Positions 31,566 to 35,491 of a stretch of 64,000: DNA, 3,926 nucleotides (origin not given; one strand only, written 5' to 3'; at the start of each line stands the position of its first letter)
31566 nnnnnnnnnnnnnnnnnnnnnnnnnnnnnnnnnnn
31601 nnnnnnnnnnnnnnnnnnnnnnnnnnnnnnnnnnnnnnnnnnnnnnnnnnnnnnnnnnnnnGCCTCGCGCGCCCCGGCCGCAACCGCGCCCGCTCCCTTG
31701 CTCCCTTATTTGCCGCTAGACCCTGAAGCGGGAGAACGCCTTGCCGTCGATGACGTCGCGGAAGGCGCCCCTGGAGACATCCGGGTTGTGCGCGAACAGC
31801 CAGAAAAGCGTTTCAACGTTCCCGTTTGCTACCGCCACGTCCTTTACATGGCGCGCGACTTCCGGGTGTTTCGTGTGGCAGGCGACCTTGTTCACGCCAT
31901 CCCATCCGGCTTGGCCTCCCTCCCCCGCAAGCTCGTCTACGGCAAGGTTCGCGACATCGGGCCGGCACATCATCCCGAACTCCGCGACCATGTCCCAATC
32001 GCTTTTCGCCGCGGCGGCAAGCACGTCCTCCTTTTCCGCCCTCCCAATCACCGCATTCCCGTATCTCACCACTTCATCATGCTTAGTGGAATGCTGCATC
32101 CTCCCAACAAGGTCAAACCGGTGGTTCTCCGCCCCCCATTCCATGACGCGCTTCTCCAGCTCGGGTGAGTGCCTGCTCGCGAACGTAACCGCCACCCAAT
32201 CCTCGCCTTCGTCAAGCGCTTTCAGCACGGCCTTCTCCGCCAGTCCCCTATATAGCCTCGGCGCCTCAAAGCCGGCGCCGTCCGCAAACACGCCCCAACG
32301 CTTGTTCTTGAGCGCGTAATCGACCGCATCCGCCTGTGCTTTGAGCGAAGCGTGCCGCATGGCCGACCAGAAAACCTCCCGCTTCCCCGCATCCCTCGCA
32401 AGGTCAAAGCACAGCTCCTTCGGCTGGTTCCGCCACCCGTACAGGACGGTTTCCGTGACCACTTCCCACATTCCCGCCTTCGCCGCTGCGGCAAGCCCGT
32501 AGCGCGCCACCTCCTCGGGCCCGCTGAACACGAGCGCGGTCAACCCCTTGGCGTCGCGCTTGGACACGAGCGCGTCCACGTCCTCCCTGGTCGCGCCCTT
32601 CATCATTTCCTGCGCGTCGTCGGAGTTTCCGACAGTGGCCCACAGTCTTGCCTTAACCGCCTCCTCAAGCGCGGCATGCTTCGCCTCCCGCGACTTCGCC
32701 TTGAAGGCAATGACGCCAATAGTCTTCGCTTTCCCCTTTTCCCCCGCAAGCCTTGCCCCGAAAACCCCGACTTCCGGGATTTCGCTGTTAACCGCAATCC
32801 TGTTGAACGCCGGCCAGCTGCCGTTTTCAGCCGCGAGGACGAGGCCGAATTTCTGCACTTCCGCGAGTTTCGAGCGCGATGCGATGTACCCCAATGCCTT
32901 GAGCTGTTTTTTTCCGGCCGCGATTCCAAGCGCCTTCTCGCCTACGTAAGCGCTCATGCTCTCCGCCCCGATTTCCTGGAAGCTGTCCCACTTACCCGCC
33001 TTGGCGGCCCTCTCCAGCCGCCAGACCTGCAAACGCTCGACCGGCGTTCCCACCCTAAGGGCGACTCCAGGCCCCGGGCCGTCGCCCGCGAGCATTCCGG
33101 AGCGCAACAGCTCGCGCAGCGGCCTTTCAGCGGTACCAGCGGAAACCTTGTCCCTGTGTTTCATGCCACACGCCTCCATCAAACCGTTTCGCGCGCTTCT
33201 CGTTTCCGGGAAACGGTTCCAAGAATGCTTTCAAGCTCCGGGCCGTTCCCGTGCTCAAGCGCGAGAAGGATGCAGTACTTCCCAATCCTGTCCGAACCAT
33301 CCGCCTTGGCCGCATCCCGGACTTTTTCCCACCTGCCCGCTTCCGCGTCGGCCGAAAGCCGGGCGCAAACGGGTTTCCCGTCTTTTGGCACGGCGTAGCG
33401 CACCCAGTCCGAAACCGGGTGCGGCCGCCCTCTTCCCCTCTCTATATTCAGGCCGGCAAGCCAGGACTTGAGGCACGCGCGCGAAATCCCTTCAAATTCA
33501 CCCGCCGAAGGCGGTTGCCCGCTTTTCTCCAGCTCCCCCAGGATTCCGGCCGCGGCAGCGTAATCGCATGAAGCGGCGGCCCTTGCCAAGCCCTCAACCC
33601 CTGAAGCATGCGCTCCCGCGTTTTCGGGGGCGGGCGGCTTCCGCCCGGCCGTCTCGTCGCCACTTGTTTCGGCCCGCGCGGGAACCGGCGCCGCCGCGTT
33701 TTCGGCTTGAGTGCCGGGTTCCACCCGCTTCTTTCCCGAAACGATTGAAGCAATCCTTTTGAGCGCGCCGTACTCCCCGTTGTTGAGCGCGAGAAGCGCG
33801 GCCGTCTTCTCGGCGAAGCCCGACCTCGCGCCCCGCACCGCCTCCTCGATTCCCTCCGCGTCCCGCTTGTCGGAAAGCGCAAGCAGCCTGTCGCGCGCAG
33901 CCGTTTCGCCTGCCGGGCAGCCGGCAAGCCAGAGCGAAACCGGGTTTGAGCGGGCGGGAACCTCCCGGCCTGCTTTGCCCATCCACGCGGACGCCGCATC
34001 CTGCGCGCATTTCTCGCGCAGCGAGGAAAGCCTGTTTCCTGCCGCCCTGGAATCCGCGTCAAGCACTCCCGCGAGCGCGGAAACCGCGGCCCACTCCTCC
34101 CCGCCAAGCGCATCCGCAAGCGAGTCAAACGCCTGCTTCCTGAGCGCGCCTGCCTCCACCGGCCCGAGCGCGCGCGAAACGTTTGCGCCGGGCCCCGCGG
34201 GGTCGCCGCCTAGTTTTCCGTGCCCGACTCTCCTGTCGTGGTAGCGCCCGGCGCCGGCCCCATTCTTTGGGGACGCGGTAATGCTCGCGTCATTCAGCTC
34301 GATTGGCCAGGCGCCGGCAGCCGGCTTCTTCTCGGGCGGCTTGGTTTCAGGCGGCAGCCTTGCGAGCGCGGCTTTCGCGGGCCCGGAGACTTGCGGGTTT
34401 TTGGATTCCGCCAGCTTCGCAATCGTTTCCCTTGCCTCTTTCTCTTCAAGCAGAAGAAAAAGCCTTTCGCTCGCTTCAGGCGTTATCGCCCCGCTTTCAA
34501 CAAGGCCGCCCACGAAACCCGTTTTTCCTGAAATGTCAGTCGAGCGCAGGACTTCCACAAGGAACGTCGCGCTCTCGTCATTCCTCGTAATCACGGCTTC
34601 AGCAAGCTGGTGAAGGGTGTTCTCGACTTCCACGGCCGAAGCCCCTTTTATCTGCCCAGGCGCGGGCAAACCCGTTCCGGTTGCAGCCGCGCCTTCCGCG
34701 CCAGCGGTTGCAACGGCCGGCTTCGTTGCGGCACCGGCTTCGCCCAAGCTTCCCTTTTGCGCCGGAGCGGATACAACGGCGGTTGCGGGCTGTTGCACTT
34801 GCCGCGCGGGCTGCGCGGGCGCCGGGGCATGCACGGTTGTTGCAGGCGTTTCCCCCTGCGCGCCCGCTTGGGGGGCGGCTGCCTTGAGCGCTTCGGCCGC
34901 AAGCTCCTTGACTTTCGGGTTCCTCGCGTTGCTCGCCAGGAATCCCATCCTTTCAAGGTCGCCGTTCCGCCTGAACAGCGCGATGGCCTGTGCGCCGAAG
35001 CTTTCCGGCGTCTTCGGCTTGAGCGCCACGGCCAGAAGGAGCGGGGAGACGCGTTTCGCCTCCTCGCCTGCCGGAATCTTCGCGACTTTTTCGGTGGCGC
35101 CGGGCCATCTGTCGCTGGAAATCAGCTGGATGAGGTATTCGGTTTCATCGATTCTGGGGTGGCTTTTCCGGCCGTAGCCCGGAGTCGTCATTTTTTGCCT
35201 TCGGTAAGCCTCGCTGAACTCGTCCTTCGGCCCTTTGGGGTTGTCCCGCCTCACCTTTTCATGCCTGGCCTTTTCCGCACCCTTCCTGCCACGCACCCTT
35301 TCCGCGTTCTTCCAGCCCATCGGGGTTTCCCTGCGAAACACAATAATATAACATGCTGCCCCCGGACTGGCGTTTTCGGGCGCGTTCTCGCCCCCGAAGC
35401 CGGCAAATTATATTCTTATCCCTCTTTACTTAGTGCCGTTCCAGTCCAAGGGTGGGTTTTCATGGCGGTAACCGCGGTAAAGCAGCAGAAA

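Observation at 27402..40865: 13-kb locus of paralogous helical-repeat proteins, a low-GC small gene, a CPBP-like membrane protein and two tandem gluzincin paralogs, directly upstream of psmA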

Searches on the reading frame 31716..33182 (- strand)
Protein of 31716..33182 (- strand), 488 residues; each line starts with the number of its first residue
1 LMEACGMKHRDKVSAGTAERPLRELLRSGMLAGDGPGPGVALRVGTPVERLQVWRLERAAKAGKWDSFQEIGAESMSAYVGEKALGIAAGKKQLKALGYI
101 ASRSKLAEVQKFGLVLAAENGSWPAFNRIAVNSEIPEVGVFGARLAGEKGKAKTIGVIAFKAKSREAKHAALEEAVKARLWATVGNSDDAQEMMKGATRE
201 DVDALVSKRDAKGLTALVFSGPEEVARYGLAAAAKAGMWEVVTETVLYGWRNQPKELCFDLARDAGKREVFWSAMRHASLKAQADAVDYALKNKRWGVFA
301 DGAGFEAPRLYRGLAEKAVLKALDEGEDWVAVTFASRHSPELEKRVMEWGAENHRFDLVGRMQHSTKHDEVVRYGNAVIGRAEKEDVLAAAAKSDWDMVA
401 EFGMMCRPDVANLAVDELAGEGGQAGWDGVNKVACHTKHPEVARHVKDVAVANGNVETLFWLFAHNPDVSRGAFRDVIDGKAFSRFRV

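Call 4: search_protein_families(library=pfam, max_evalue=0.1, proteins=[window:31716-33182:-])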
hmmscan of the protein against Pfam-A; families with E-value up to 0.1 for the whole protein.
window:31716-33182:- (488 aa): 1 family
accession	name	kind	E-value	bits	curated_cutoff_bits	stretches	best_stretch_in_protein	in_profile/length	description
PF23544.1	AtuA_ferredoxin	-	0.033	14.9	27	1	146-218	11-79/113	AtuA ferredoxin-like domain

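Call 5: search_protein_families(library=ncbifam, max_evalue=0.1, proteins=[window:31716-33182:-])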
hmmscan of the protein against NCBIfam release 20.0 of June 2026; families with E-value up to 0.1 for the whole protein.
window:31716-33182:- (488 aa): 0 families

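Call 65: search_protein_families(library=padloc, max_evalue=0.01, proteins=[window:31716-33182:-])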
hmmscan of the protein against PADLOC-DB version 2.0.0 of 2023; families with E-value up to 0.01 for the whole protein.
window:31716-33182:- (488 aa): 0 families

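Call 66: search_protein_families(library=phrogs, max_evalue=0.01, proteins=[window:31716-33182:-])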
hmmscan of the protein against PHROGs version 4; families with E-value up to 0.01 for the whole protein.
window:31716-33182:- (488 aa): 0 families

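Call 69: search_solved_structures(query=window:31716-33182:-, max_evalue=1)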
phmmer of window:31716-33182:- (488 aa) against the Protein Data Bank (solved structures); distinct sequences matched with E-value up to 1: 0.

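Call 90: find_homologous_proteins(query=A6, max_evalue=0.01)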
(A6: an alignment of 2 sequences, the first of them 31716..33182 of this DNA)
Query A6 (2 sequences) (488 aa, profile of the alignment): 2 proteins with E <= 0.01 among 8000 candidates.
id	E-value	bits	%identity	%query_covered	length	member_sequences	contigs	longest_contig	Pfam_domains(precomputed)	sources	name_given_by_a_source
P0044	2.1e-273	926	100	99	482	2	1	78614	-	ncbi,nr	ncbi:MAG: hypothetical protein PHF51_00780 [Candidatus ainarchaeum sp.]|nr:hypothetical protein [Can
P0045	3.9e-176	605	64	99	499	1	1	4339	-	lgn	-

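Call 91: find_encoding_contigs(protein=P0045, flank=10000, max_places=4)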
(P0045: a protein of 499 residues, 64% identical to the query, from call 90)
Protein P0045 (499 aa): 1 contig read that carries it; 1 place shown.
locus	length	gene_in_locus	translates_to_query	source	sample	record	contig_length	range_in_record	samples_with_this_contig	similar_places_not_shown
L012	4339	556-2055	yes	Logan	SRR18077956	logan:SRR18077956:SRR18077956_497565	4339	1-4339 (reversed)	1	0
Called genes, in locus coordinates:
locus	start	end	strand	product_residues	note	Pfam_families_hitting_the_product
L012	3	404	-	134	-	?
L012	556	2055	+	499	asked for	-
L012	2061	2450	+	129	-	-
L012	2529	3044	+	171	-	-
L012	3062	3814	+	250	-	-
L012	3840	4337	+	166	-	?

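Call 112: search_solved_structures(query=A6, max_evalue=10)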
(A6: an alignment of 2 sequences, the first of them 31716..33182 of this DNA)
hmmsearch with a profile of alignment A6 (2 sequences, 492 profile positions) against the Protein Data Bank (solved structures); distinct sequences matched with E-value up to 10: 4.
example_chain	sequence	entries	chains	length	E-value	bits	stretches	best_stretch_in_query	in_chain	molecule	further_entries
2jwp_A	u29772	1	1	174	0.058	15.3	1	326-374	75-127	Malectin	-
2k46_A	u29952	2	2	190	0.066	15.2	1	326-374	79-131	MGC80075 protein | Malectin-A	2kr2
9ikp_A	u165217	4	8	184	0.56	12.1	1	327-374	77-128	Malectin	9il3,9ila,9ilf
6s7t_I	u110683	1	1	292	1.3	10.9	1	327-374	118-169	Malectin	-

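Call 118: find_related_loci(query=A6, collection=viral_contigs, flank=5000)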
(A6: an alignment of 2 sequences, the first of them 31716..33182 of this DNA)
Query A6 (488 aa) in viral_contigs; peptide patterns used: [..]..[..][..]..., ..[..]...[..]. (x = any residue, [..] = any of these).
31 stretches matched a pattern, but none encodes a relative of the query by tblastn (E <= 1e-3).

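Call 119: find_related_loci(query=A6, collection=metagenome_contigs, flank=10000)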
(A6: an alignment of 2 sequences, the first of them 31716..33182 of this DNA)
Query A6 (488 aa) in metagenome_contigs; peptide patterns used: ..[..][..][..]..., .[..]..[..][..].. (x = any residue, [..] = any of these).
600 stretches matched a pattern, but none encodes a relative of the query by tblastn (E <= 1e-3).

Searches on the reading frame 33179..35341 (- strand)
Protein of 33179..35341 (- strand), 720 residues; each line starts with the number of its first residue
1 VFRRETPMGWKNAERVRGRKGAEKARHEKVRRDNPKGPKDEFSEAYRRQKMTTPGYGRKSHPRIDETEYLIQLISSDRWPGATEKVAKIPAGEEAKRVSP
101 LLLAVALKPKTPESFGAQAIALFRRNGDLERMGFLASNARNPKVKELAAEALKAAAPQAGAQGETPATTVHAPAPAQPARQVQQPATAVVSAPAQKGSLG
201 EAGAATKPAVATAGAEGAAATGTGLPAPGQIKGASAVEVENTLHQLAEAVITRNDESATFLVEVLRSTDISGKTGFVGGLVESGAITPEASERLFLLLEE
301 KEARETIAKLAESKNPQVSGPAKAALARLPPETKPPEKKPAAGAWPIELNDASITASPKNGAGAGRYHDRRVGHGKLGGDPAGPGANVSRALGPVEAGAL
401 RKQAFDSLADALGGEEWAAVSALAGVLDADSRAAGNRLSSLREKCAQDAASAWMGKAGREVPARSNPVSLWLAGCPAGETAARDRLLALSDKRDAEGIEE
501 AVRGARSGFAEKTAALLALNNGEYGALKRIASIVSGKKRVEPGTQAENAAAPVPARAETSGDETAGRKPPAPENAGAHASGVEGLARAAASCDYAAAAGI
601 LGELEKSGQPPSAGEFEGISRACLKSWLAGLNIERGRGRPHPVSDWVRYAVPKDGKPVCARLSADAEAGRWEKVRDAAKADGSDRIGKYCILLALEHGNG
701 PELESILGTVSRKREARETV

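Call 4: search_protein_families(library=pfam, max_evalue=0.1, proteins=[window:33179-35341:-])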
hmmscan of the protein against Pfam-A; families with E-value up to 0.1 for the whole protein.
window:33179-35341:- (720 aa): 2 families
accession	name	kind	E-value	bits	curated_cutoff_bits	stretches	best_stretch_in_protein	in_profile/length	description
PF18963.5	DUF5703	-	0.085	12.9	33.2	0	658-685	18-45/51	Family of unknown function (DUF5703)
PF17648.7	Luciferase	-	0.09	13.4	23.7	0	631-651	24-47/63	Luciferase domain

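Call 5: search_protein_families(library=ncbifam, max_evalue=0.1, proteins=[window:33179-35341:-])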
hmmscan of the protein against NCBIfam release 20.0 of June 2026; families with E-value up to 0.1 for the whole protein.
window:33179-35341:- (720 aa): 0 families

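Call 65: search_protein_families(library=padloc, max_evalue=0.01, proteins=[window:33179-35341:-])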
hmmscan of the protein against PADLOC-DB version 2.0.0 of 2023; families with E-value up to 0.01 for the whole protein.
window:33179-35341:- (720 aa): 0 families

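Call 66: search_protein_families(library=phrogs, max_evalue=0.01, proteins=[window:33179-35341:-])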
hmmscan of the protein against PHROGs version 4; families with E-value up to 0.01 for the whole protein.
window:33179-35341:- (720 aa): 0 families

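Call 67: search_solved_structures(query=window:33179-35341:-, max_evalue=1)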
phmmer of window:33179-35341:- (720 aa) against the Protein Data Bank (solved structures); distinct sequences matched with E-value up to 1: 0.
